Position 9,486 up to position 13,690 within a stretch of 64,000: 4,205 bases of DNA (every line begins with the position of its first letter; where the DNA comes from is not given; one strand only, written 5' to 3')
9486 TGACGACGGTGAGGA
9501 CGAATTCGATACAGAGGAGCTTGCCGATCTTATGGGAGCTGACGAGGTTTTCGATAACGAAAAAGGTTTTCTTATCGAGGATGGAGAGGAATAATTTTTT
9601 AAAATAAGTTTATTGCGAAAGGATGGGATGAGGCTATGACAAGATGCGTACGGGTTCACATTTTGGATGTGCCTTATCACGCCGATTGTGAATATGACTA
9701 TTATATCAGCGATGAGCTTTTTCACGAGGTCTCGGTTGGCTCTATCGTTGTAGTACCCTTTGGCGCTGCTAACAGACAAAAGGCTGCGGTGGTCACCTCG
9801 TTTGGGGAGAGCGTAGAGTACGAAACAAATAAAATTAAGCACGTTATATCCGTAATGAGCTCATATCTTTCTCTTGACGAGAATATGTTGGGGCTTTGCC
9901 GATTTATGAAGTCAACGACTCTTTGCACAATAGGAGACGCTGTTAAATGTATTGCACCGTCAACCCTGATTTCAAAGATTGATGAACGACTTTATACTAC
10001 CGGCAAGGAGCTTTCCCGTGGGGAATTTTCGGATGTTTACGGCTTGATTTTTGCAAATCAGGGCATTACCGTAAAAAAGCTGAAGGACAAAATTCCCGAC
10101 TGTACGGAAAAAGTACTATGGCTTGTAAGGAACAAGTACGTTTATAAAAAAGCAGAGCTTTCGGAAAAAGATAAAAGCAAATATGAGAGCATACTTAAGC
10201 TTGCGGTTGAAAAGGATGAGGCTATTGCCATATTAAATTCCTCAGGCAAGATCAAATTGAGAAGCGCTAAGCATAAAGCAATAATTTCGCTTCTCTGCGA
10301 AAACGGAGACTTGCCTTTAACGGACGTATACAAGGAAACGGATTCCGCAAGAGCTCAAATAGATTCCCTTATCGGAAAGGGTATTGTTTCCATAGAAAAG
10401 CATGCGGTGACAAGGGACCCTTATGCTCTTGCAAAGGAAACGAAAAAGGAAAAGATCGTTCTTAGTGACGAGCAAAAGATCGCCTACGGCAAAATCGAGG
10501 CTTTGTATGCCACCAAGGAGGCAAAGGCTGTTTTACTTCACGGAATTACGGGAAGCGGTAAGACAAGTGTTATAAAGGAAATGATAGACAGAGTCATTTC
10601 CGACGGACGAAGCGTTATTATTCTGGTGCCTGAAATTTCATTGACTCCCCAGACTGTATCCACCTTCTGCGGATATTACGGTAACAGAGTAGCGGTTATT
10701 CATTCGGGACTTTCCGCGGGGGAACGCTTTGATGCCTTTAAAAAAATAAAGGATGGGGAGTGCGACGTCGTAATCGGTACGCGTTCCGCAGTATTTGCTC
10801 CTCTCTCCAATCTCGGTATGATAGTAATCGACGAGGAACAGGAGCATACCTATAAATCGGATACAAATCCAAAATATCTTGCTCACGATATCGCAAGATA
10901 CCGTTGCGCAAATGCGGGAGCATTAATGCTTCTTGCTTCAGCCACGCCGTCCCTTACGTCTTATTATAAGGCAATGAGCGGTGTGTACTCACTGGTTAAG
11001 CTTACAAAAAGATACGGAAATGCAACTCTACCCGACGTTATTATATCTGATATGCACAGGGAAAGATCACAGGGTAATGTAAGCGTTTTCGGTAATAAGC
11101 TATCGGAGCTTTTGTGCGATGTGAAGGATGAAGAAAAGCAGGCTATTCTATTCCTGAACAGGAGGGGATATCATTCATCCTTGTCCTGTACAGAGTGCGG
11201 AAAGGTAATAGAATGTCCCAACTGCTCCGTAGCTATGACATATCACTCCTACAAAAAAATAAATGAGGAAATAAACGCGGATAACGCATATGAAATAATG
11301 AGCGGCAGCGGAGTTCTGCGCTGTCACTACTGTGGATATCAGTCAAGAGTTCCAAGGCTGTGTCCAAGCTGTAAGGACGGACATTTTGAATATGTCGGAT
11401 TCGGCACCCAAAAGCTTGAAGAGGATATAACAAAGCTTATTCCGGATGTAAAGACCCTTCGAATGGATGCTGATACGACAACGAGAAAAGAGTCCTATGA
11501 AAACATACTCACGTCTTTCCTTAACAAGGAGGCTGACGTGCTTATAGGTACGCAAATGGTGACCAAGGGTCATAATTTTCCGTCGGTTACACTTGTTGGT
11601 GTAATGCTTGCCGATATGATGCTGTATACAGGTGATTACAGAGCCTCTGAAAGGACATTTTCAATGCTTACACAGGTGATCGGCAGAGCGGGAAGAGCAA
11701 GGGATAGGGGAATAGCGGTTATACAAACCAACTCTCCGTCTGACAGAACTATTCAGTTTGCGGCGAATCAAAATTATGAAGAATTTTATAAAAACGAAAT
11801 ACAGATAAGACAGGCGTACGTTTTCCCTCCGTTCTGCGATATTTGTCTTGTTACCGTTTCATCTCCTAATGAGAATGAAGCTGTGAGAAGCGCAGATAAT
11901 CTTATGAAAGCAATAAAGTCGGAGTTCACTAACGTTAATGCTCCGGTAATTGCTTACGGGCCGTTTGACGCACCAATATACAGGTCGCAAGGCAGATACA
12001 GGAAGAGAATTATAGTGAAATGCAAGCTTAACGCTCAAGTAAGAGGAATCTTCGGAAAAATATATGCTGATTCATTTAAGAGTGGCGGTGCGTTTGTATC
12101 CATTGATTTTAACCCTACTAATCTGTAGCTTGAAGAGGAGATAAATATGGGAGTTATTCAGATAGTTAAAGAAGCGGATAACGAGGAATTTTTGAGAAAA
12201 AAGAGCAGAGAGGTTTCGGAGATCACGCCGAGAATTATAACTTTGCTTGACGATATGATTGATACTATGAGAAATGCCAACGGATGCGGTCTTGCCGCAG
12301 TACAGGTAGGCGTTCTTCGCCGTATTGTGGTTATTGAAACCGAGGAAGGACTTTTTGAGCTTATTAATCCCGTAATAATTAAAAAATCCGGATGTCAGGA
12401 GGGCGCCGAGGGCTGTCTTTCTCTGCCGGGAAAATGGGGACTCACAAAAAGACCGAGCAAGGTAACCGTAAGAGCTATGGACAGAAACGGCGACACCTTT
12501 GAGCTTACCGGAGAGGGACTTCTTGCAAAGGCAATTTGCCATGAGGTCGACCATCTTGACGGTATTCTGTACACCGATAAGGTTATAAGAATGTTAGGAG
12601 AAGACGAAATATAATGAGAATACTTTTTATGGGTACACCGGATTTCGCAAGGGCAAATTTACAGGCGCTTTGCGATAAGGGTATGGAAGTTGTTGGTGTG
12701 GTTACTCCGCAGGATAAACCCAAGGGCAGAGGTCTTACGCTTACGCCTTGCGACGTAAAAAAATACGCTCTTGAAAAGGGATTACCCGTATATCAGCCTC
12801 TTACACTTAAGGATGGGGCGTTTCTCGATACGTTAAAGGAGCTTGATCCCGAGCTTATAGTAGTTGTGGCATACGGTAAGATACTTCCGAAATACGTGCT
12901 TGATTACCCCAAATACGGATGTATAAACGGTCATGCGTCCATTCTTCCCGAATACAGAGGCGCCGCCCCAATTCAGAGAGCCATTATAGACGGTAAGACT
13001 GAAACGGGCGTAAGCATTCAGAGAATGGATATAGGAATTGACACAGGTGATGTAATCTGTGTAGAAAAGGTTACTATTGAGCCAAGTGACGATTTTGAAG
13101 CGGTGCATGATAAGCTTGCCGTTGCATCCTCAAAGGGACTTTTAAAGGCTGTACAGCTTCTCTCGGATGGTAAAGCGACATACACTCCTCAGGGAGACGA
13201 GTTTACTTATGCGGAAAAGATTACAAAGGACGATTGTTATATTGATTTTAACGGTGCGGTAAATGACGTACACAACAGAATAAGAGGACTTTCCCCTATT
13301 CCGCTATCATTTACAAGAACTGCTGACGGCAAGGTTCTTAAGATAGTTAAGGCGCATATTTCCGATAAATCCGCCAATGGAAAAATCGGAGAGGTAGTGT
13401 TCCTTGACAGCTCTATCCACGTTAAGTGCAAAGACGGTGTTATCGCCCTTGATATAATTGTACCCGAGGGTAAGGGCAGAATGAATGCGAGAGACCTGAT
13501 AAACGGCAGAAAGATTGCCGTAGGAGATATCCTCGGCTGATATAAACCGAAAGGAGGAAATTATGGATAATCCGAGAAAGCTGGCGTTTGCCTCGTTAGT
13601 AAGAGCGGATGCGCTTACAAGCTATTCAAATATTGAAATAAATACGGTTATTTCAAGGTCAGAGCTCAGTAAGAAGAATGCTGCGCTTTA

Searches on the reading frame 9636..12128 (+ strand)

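Call 50: search_protein_families(library=pfam, proteins=[window:9636-12128:+], max_evalue=0.00001)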
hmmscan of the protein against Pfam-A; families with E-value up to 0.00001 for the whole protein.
window:9636-12128:+ (830 aa): 6 families
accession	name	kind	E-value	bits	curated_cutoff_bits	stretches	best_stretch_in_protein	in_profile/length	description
PF17764.6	PriA_3primeBD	-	1.2e-16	60.8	22.7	1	10-108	4-96/96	3'DNA-binding domain (3'BD)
PF00270.35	DEAD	-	5.9e-16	59.1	26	1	288-441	6-162/167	DEAD/DEAH box helicase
PF00271.37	Helicase_C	-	9.4e-15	55.3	23.5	1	602-688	38-109/110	Helicase conserved C-terminal domain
PF18074.6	PriA_C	-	6.7e-14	52.9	26.9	1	732-827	1-95/95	Primosomal protein N C-terminal domain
PF04851.21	ResIII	-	5.3e-13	49.7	22.5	1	274-407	2-140/164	Type III restriction enzyme, res subunit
PF18319.7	Zn_ribbon_PriA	-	3e-07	30.7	26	0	527-540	1-14/27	PriA DNA helicase Cys-rich region (CRR) domain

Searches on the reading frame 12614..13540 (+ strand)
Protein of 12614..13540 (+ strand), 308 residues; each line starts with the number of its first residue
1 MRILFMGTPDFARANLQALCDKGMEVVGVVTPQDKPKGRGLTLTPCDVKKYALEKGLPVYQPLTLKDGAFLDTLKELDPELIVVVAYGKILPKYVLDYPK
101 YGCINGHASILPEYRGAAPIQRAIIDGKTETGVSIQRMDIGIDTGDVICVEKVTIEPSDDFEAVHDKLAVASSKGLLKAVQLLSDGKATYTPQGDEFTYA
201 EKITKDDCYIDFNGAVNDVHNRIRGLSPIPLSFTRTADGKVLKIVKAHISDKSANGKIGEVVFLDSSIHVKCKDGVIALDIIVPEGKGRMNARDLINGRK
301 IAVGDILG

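Call 50: search_protein_families(library=pfam, proteins=[window:12614-13540:+], max_evalue=0.00001)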
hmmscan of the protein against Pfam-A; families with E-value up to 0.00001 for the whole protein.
window:12614-13540:+ (308 aa): 2 families
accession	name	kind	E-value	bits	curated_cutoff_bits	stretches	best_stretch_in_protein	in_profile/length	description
PF00551.24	Formyl_trans_N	-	2.2e-41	142.1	26.1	1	1-180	1-181/181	Formyl transferase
PF02911.23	Formyl_trans_C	-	6.7e-20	71.6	21.1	1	202-299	1-99/100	Formyl transferase, C-terminal domain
